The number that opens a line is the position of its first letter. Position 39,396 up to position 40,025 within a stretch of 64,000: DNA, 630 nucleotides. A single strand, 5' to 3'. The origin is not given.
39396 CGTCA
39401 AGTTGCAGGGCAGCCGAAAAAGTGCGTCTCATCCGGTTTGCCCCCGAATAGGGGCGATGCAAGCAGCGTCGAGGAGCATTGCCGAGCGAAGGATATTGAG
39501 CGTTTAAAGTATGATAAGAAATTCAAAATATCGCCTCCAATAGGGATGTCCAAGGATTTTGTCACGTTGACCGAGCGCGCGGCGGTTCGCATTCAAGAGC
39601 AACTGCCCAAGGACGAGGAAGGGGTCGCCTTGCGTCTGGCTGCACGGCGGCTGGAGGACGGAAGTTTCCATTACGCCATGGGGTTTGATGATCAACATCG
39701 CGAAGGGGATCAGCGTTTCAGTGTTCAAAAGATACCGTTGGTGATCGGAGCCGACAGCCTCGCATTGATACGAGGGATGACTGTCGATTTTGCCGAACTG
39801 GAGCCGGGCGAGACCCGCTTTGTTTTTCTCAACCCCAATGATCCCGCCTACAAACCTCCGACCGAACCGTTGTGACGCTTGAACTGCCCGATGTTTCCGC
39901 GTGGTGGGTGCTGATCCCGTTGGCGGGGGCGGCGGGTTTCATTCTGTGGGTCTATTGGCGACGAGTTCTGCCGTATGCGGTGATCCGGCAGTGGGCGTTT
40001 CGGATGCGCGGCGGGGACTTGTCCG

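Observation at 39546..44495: Cysteine-less HesB/IscA-fold protein translationally coupled to a sensor-less NarX-type kinase, NarL-type regulator and two OprO/P-family porins, divergent from the mtoX array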

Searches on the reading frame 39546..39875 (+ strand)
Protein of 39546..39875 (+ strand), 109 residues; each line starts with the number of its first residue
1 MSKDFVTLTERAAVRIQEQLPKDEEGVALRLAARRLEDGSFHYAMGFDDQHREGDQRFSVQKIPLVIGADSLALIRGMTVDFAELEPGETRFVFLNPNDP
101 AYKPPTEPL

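Call 3: search_protein_families(library=pfam, proteins=[window:39546-39875:+], max_evalue=0.01)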
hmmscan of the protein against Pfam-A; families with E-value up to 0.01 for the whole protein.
window:39546-39875:+ (109 aa): 1 family
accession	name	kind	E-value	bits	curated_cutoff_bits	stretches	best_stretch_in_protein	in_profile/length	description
PF01521.26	Fe-S_biosyn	-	2.4e-07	31.4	26.3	1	6-84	3-88/110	Iron-sulphur cluster biosynthesis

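Call 4: search_protein_families(library=ncbifam, proteins=[window:39546-39875:+], max_evalue=0.01)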
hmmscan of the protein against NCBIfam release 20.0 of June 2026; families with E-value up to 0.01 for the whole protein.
window:39546-39875:+ (109 aa): 7 families
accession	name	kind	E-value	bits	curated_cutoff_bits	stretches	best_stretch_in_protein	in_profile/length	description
TIGR00049.1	TIGR00049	subfamily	2.3e-12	47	58.8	1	6-99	1-94/106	iron-sulfur cluster assembly accessory protein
TIGR02011.1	IscA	equivalog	2.5e-09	37.3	150.6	1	6-98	1-92/105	iron-sulfur cluster assembly protein IscA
NF010147.0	PRK13623.1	equivalog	4e-09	36.7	117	1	5-99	9-103/115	iron-sulfur cluster insertion protein ErpA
TIGR01997.1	sufA_proteo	equivalog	5.7e-09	36.1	136.2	1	6-99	3-95/107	Fe-S cluster assembly scaffold SufA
NF007049.0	PRK09502.1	equivalog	8.4e-08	32.3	181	1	6-98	3-94/107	iron-sulfur cluster assembly protein IscA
NF007050.0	PRK09504.1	equivalog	4.6e-06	26.7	161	1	6-98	18-109/122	Fe-S cluster assembly scaffold SufA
NF038090.1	IscA_HesB_Se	subfamily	0.0015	18.8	85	1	6-84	2-79/101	IscA/HesB family protein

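Call 7: find_homologous_proteins(query=window:39546-39872:+, max_evalue=0.001)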
Query window:39546-39872:+ (109 aa): 141 proteins with E <= 0.001 among 162 candidates; the best 120 are listed.
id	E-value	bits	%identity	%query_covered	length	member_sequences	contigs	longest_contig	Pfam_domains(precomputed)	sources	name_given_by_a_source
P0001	2.0e-65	235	100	100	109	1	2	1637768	PF01521.27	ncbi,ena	-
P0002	4.7e-45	170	73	95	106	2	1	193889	PF01521.27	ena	-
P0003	5.4e-45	170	73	98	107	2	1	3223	PF01521.27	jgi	-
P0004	8.4e-45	169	73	95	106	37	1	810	PF01521.27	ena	-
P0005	8.9e-45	169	75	94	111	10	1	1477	-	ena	-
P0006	1.2e-44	169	73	95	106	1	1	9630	PF01521.27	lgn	-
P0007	3.0e-44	167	73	95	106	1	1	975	PF01521.27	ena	-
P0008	7.3e-44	166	73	95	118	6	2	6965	PF01521.27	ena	-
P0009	7.3e-44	166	73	95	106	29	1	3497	PF01521.27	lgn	-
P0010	8.0e-44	166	73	95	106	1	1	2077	PF01521.27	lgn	-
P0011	1.1e-43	166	71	95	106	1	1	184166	PF01521.27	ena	-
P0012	2.3e-43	165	70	97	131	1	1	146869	PF01521.27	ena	-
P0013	2.7e-43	164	72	95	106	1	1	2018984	PF01521.27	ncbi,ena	-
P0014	2.8e-43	164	72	96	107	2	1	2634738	PF01521.27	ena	-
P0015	3.5e-43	164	71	95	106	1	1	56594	PF01521.27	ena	-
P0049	2.1e-23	100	50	92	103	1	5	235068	PF01521.27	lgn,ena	-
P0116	2.2e-19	87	46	93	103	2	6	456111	PF01521.27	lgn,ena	-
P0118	4.3e-19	87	54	72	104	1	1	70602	-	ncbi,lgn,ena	-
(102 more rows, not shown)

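Call 8: find_encoding_contigs(protein=P0001, flank=8000, max_places=3)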
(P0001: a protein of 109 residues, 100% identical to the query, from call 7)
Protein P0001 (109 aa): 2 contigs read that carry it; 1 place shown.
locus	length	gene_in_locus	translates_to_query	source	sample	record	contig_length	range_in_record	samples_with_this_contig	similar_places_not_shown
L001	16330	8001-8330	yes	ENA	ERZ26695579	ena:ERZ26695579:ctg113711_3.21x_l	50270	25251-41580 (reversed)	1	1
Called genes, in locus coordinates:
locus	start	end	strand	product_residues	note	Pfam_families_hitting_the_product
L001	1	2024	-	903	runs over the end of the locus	PF13510:Fer2_4, PF12838:Fer4_7, PF13183:Fer4_8 (weak), PF13187:Fer4_9 (weak), PF22117:Fer4_Nqo3, PF04879:Molybdop_Fe4S4, PF00384:Molybdopterin, PF01568:Molydop_binding, +4 more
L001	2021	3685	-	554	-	PF01257:2Fe-2S_thioredx, PF01512:Complex1_51K, PF10531:SLBB, PF10589:NADH_4Fe-4S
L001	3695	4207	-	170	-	PF00578:AhpC-TSA, PF08534:Redoxin, PF00085:Thioredoxin (weak), PF13098:Thioredoxin_2 (weak), PF13905:Thioredoxin_8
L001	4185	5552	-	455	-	PF03150:CCP_MauG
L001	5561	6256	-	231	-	PF02630:SCO1-SenC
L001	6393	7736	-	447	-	PF05694:SBP56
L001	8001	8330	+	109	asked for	PF01521:Fe-S_biosyn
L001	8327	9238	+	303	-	PF07730:HisKA_3, PF02518:HATPase_c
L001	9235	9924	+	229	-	PF00072:Response_reg, PF13412:HTH_24 (faint), PF00196:GerE, PF04545:Sigma70_r4 (weak), PF08281:Sigma70_r4_2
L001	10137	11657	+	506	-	PF07396:Porin_O_P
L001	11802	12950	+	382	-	PF07396:Porin_O_P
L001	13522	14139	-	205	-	PF04279:IspA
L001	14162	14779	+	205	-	PF01300:Sua5_yciO_yrdC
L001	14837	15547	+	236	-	PF02163:Peptidase_M50 (faint)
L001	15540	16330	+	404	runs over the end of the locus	PF00579:tRNA-synt_1b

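Call 9: find_encoding_contigs(protein=P0013, flank=8000, max_places=3)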
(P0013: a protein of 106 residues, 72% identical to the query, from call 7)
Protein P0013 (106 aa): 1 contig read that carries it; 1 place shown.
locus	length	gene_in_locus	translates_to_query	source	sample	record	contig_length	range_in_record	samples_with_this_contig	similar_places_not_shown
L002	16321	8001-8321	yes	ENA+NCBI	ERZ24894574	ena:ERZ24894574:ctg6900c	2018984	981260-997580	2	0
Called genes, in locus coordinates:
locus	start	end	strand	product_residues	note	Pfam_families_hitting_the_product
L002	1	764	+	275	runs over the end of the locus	PF00809:Pterin_bind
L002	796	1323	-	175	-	PF00578:AhpC-TSA, PF08534:Redoxin, PF00085:Thioredoxin (weak), PF13905:Thioredoxin_8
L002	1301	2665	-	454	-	PF03150:CCP_MauG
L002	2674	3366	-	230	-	PF02630:SCO1-SenC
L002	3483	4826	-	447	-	PF05694:SBP56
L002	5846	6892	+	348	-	PF01548:DEDD_Tnp_IS110, PF02371:Transposase_20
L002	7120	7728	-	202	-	PF01582:TIR (weak), PF08357:SEFIR, PF13676:TIR_2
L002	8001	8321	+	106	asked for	PF01521:Fe-S_biosyn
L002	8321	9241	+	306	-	PF07730:HisKA_3, PF02518:HATPase_c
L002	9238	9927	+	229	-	PF00072:Response_reg, PF00196:GerE, PF04545:Sigma70_r4 (weak), PF08281:Sigma70_r4_2 (weak)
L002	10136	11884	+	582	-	PF07396:Porin_O_P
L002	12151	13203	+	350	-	PF07396:Porin_O_P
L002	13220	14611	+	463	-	PF22494:choice_anch_I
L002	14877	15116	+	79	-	-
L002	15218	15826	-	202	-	PF04279:IspA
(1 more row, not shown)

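Call 10: find_encoding_contigs(protein=P0049, flank=8000, max_places=3)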
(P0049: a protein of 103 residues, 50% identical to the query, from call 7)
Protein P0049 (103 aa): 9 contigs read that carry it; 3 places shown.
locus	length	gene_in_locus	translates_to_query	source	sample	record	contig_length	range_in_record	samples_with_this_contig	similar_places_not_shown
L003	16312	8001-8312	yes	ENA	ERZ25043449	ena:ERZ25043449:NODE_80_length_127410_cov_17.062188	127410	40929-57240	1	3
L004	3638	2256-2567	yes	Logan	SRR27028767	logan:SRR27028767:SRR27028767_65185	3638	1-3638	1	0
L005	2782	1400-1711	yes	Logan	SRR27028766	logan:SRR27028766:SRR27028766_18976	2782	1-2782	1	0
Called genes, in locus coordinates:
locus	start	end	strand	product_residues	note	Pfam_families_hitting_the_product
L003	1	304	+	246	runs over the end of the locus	PF02665:Nitrate_red_gam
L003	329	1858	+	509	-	PF13187:Fer4_9 (faint), PF13183:Fer4_8, PF13237:Fer4_10 (faint), PF13534:Fer4_17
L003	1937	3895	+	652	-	PF14691:Fer4_20, PF00070:Pyr_redox (faint), PF07992:Pyr_redox_2, PF12831:FAD_oxidored (weak), PF13450:NAD_binding_8, PF12838:Fer4_7 (weak), PF14697:Fer4_21 (weak), PF00037:Fer4 (weak), +2 more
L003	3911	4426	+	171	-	-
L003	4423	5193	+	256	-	PF13187:Fer4_9 (faint), PF14697:Fer4_21 (faint), PF12797:Fer4_2 (faint), PF13237:Fer4_10 (faint), PF12838:Fer4_7 (weak), PF13247:Fer4_11, PF00037:Fer4 (weak), PF12837:Fer4_6 (weak)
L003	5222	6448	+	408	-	PF03916:NrfD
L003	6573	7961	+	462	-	PF01656:CbiA, PF13500:AAA_26, PF07685:GATase_3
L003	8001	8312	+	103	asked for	PF01521:Fe-S_biosyn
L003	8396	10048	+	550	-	PF00672:HAMP, PF01590:GAF, PF13185:GAF_2, PF13492:GAF_3 (weak), PF07730:HisKA_3, PF02518:HATPase_c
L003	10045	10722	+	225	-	PF00072:Response_reg, PF00196:GerE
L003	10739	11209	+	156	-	PF00581:Rhodanese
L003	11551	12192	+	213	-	-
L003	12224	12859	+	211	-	-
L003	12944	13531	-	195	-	PF00571:CBS (faint)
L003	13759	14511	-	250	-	PF08379:Bact_transglu_N (weak), PF01841:Transglut_core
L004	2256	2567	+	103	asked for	PF01521:Fe-S_biosyn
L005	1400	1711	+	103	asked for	PF01521:Fe-S_biosyn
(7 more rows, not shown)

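Call 11: find_encoding_contigs(protein=P0116, flank=8000, max_places=3)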
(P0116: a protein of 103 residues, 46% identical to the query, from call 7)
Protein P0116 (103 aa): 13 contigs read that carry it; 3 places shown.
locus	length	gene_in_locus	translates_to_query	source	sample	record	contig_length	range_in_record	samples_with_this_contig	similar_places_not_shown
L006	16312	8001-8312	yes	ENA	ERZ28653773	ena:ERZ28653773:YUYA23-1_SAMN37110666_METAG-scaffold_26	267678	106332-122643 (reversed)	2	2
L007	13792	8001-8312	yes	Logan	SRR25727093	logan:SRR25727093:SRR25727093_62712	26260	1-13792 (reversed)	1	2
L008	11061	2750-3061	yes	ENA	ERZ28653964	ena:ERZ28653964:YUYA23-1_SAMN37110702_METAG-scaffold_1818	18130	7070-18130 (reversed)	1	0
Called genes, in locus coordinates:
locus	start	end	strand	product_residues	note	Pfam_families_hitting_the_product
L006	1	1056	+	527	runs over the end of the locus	PF13187:Fer4_9 (faint), PF12838:Fer4_7 (faint), PF13183:Fer4_8, PF13237:Fer4_10 (faint), PF13534:Fer4_17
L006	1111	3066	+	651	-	PF14691:Fer4_20, PF01266:DAO (weak), PF07992:Pyr_redox_2, PF12831:FAD_oxidored (weak), PF13450:NAD_binding_8, PF12838:Fer4_7 (weak), PF14697:Fer4_21, PF00037:Fer4 (weak), +2 more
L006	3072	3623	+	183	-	-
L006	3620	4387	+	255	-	PF12838:Fer4_7 (faint), PF13237:Fer4_10 (faint), PF13247:Fer4_11, PF00037:Fer4 (weak), PF12837:Fer4_6 (weak)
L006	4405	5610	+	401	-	PF03916:NrfD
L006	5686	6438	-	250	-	-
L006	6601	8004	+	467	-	PF01656:CbiA, PF13500:AAA_26, PF07685:GATase_3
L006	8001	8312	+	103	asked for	PF01521:Fe-S_biosyn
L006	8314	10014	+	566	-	PF01590:GAF, PF13185:GAF_2, PF13492:GAF_3, PF07730:HisKA_3, PF02518:HATPase_c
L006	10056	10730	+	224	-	PF00072:Response_reg, PF00196:GerE, PF08281:Sigma70_r4_2 (weak)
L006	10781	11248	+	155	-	PF00581:Rhodanese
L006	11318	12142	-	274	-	PF14805:THDPS_N_2, PF00132:Hexapep, PF14602:Hexapep_2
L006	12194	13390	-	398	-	PF00155:Aminotran_1_2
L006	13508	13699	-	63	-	PF13442:Cytochrome_CBB3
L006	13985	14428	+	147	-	-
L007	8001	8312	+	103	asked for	PF01521:Fe-S_biosyn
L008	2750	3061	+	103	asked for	PF01521:Fe-S_biosyn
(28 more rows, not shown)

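Call 12: find_encoding_contigs(protein=P0118, flank=8000, max_places=3)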
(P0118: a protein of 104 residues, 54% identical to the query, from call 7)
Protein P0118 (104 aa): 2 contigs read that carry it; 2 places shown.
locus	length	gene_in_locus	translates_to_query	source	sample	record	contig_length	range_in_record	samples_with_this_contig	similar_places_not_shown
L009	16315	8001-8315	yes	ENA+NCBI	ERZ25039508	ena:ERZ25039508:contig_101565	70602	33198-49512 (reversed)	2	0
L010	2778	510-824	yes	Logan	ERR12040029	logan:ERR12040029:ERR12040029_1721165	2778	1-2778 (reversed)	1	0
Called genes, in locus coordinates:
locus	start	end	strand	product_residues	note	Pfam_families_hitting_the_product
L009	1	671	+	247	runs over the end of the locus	PF02665:Nitrate_red_gam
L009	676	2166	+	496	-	PF13187:Fer4_9 (faint), PF13237:Fer4_10 (faint), PF13183:Fer4_8, PF13534:Fer4_17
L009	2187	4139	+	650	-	PF14691:Fer4_20, PF01266:DAO (weak), PF07992:Pyr_redox_2, PF12831:FAD_oxidored (weak), PF13450:NAD_binding_8, PF12838:Fer4_7 (weak), PF14697:Fer4_21, PF13187:Fer4_9 (weak), +4 more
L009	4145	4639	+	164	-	-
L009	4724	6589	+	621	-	PF12838:Fer4_7 (faint), PF13187:Fer4_9 (faint), PF13237:Fer4_10 (faint), PF13247:Fer4_11, PF03916:NrfD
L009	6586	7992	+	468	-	PF01656:CbiA, PF13500:AAA_26, PF07685:GATase_3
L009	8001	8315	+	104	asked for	-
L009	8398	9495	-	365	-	PF20551:DUF6765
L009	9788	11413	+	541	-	PF07730:HisKA_3, PF02518:HATPase_c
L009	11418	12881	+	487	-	PF00111:Fer2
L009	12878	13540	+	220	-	PF00072:Response_reg, PF00196:GerE, PF08281:Sigma70_r4_2 (weak)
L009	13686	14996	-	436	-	PF12094:DUF3570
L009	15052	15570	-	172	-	-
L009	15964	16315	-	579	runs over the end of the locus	PF00149:Metallophos (faint), PF02872:5_nucleotid_C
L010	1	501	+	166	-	?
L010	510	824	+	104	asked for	-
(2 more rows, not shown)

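Call 13: search_solved_structures(query=window:39546-39872:+, max_evalue=0.01, show_alignments=2)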
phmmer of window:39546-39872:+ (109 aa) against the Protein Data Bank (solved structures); distinct sequences matched with E-value up to 0.01: 5.
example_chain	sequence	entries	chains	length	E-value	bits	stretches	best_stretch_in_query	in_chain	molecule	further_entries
2k4z_A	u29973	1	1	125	1.7e-21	79.7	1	8-106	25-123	DsrR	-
2apn_A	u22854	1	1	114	4.9e-06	30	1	6-99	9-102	Protein HI1723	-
1nwb_A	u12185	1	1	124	1.3e-05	28.7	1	8-98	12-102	Hypothetical protein AQ_1857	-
1r94_A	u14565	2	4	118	3.4e-05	27.3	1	6-98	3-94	Protein yfhF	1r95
1s98_A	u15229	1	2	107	5.2e-05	26.7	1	6-98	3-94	Protein yfhF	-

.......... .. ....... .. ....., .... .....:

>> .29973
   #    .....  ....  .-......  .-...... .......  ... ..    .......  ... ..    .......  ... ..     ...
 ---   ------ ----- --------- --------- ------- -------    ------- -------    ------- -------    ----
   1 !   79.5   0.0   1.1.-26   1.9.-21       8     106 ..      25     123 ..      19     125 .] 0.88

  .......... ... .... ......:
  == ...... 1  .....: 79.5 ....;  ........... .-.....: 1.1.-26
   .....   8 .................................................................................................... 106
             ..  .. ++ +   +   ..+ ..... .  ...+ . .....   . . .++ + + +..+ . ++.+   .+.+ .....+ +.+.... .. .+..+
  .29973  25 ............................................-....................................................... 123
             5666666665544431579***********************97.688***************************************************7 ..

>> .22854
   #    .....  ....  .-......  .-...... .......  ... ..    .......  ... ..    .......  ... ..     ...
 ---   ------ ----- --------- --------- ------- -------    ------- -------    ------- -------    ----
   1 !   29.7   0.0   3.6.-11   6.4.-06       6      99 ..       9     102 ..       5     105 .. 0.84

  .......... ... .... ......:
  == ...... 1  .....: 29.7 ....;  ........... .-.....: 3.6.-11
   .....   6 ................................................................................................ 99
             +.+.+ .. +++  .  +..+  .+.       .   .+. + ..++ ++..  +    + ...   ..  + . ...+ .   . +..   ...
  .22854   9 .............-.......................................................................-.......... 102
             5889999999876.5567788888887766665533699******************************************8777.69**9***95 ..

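Call 21: find_related_loci(query=A1, collection=genome_contigs, flank=8000)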
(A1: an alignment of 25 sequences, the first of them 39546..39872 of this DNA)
Query A1 (109 aa) in genome_contigs; peptide patterns used: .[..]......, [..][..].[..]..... (x = any residue, [..] = any of these).
599 stretches matched a pattern (row limit reached: there are more); 541 encode a relative of the query (tblastn E <= 1e-3); the best 80 are kept; 80 distinct loci.
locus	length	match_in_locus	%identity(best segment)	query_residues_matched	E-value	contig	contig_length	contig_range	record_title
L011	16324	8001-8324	74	1-108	7e-52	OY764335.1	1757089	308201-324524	MAG: uncultured candidatus Porisulfidus sp. isolate 93d2c08f-77fa-417a-97c6-1065e5bfdc34 genome assembly, chromosome: 1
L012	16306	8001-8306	75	4-105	4e-50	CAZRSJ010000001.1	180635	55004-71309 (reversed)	MAG TPA_asm: uncultured Chromatiales bacterium isolate SRP109090_co1_9 genome assembly, contig: NODE_50_length_180635_co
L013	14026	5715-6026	74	4-107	6e-50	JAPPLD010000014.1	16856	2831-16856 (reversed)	MAG: Gammaproteobacteria bacterium isolate RHO3_bin_14 NODE_5083_length_16856_cov_93.942801, whole genome shotgun sequen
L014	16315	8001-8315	74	1-105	4e-50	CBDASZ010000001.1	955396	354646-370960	MAG: uncultured candidatus Porisulfidus sp. isolate 28541f5e-cf0a-4b99-8747-a7e3b68ee9e6 genome assembly, contig: contig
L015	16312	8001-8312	74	4-107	2e-49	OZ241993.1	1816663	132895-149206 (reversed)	MAG: uncultured candidatus Porisulfidus sp. isolate ba64636f-2cd1-4e9a-8eaa-ecd0b0529e97 genome assembly, chromosome: 1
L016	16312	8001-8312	71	4-107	2e-49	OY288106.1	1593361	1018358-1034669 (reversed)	MAG: uncultured candidatus Porisulfidus sp. isolate caeacd0d-8b14-42db-aaa0-72ba3dde193c genome assembly, chromosome: 1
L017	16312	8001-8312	74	4-107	1e-49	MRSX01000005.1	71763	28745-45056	MAG: Candidatus Porisulfidus sp. TsSOB lac_sponge_s2o1_TsSOB_curated_scaffold_4, whole genome shotgun sequence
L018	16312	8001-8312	73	4-107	1e-49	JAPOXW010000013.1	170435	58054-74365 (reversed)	MAG: Gammaproteobacteria bacterium isolate COS4_bin_16 NODE_77_length_170435_cov_18.8996, whole genome shotgun sequence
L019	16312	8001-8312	71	4-107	2e-48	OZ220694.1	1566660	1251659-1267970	MAG: uncultured candidatus Porisulfidus sp. isolate d7aced61-d1d5-4481-893f-ca77f0084939 genome assembly, chromosome: 1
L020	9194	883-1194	70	4-107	6e-48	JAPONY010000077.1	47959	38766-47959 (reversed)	MAG: Gammaproteobacteria bacterium isolate APA_bin_21 c_000000458974, whole genome shotgun sequence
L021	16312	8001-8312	72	4-107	4e-44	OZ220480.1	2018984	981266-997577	MAG: uncultured candidatus Porisulfidus sp. isolate 164bb96d-58d1-42e1-9c94-80d65ec326bd genome assembly, chromosome: 1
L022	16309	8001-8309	51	5-106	2e-32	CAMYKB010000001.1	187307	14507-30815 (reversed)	MAG: uncultured Gammaproteobacteria bacterium isolate ES_M_Gamma_082 genome assembly, contig: scaffold_7, whole genome s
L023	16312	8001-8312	54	5-107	9e-32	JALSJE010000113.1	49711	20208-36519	MAG: Gammaproteobacteria bacterium isolate 354-166_metabat2_scaf2bin.072 354-166_scaffold_554_c1, whole genome shotgun s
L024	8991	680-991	53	5-107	8e-32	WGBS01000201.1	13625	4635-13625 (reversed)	MAG: Gammaproteobacteria bacterium isolate S144_34 k151_353110, whole genome shotgun sequence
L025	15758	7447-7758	53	5-107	4e-31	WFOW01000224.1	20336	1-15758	MAG: Gammaproteobacteria bacterium isolate S012_21 k151_27979, whole genome shotgun sequence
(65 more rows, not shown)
